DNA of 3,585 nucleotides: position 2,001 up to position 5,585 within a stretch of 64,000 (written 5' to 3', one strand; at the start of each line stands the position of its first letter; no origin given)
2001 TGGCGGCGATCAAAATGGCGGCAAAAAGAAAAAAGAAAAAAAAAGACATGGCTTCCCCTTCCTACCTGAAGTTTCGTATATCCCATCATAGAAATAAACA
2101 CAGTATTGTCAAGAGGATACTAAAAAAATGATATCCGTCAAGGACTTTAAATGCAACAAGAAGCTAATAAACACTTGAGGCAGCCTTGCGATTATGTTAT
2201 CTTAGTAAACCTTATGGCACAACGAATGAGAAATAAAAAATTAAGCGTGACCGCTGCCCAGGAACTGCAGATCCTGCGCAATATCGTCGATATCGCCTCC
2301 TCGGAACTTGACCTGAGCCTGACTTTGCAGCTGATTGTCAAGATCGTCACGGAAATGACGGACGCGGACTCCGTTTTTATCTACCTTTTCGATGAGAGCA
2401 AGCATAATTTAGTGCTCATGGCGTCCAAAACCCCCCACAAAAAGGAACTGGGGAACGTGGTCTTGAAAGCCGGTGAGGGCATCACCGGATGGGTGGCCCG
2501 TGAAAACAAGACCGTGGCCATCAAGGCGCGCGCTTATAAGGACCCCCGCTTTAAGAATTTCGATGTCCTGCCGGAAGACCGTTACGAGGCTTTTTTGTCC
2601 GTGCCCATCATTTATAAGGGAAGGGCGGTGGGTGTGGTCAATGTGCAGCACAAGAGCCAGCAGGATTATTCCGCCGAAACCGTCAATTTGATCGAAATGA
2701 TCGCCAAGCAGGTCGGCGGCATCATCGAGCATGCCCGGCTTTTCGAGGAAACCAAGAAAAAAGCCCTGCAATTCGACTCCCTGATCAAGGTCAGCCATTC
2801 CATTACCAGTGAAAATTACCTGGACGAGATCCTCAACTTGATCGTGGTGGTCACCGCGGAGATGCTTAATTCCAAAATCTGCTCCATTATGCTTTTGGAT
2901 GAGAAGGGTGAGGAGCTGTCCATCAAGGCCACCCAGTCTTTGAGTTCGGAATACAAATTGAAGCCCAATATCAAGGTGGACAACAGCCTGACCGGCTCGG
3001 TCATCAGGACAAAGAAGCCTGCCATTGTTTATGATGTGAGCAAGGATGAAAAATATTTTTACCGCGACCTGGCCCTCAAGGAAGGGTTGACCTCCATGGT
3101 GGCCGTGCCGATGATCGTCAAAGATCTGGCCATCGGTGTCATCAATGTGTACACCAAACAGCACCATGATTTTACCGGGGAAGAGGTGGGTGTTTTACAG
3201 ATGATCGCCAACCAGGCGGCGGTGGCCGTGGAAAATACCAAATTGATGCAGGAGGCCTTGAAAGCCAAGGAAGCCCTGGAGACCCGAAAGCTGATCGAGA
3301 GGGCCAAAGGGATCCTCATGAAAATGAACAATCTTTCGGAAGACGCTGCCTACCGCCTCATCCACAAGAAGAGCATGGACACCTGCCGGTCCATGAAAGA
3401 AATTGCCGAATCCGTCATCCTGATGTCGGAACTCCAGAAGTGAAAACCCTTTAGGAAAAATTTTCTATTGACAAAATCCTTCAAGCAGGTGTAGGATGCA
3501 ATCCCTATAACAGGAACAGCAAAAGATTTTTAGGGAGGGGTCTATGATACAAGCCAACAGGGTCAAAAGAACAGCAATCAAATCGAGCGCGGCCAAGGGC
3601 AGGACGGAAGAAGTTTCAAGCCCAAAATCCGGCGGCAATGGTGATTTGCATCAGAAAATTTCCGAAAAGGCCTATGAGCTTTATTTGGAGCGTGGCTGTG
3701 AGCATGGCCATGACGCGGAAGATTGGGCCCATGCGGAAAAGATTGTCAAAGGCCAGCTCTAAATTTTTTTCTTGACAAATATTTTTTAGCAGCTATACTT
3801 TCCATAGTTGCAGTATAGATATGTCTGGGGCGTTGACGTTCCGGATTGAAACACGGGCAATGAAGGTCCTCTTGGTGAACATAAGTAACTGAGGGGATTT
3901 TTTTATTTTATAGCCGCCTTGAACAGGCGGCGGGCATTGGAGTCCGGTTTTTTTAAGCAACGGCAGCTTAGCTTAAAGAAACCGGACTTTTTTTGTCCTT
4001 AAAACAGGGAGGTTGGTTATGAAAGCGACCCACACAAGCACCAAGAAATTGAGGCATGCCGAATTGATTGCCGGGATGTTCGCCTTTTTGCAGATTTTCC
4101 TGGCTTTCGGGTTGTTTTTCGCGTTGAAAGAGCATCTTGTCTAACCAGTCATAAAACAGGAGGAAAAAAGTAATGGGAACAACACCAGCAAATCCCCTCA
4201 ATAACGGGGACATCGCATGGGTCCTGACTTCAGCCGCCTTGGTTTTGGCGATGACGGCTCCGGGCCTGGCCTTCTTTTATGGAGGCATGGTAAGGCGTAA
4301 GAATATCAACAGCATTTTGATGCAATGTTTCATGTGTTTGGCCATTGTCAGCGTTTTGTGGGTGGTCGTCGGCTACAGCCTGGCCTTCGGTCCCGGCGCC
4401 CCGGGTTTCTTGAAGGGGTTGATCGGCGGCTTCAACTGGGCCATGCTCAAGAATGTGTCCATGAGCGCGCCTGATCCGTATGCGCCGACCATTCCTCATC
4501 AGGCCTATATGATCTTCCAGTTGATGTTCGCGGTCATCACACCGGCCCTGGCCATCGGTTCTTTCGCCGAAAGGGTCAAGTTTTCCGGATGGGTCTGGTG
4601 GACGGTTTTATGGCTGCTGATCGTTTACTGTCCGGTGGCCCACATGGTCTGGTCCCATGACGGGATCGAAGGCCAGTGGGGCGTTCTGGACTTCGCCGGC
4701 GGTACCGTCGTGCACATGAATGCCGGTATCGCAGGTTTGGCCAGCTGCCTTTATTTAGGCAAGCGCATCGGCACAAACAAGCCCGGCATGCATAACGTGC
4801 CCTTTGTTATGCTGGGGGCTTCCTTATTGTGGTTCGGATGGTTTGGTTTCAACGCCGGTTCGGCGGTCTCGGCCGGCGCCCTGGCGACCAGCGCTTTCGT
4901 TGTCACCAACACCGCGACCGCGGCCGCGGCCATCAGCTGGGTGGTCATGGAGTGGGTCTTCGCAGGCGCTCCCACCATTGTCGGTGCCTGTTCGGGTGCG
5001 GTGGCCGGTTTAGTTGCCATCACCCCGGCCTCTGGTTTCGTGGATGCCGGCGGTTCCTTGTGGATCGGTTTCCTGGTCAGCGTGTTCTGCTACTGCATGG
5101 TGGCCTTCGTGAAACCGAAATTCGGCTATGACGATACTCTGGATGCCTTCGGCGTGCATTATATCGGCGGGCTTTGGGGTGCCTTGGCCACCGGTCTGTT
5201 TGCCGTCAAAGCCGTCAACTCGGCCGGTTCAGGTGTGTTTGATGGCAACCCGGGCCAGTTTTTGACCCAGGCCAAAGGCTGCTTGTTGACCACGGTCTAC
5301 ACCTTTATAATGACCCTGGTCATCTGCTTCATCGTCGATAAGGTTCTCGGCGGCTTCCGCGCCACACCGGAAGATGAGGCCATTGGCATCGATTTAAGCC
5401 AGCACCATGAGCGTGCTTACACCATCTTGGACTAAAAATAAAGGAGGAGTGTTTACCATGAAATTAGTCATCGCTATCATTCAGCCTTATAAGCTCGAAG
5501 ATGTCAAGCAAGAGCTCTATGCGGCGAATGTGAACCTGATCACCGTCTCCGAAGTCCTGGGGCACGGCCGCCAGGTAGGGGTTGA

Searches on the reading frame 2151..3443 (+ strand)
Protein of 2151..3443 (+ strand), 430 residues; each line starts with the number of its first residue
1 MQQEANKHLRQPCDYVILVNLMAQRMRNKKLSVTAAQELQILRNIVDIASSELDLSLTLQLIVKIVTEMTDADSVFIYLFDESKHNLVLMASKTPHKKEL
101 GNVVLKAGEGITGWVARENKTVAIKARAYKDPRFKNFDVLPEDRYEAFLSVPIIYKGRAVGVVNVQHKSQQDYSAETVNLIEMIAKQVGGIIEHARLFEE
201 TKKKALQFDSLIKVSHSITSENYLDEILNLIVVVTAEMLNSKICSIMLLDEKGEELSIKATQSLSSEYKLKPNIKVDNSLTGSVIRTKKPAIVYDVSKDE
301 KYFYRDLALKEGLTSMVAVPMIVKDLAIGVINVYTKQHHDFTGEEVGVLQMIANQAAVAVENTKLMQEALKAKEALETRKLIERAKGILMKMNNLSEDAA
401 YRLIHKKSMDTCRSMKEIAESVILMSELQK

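Call 75: search_protein_families(library=pfam, proteins=[window:2151-3443:+], max_evalue=0.00001)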
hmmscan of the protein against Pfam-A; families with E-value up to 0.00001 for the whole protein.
window:2151-3443:+ (430 aa): 4 families
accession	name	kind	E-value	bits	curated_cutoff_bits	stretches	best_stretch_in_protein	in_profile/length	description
PF13185.12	GAF_2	-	5.5e-41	140.4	28.6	2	224-361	4-136/136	GAF domain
PF01590.32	GAF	-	2.7e-39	135.2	22.4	2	54-190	1-131/133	GAF domain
PF13492.12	GAF_3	-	1.4e-25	90.6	27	2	224-362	2-129/129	GAF domain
PF03861.19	ANTAR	-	2e-21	76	27.3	1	372-423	3-54/54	ANTAR domain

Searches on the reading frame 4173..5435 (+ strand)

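Call 75: search_protein_families(library=pfam, proteins=[window:4173-5435:+], max_evalue=0.00001)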
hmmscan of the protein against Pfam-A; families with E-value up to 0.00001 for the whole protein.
window:4173-5435:+ (420 aa): 1 family
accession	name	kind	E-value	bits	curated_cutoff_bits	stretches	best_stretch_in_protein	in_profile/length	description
PF00909.26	Ammonium_transp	-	1.9e-114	382.9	23.2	1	15-416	1-399/399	Ammonium Transporter Family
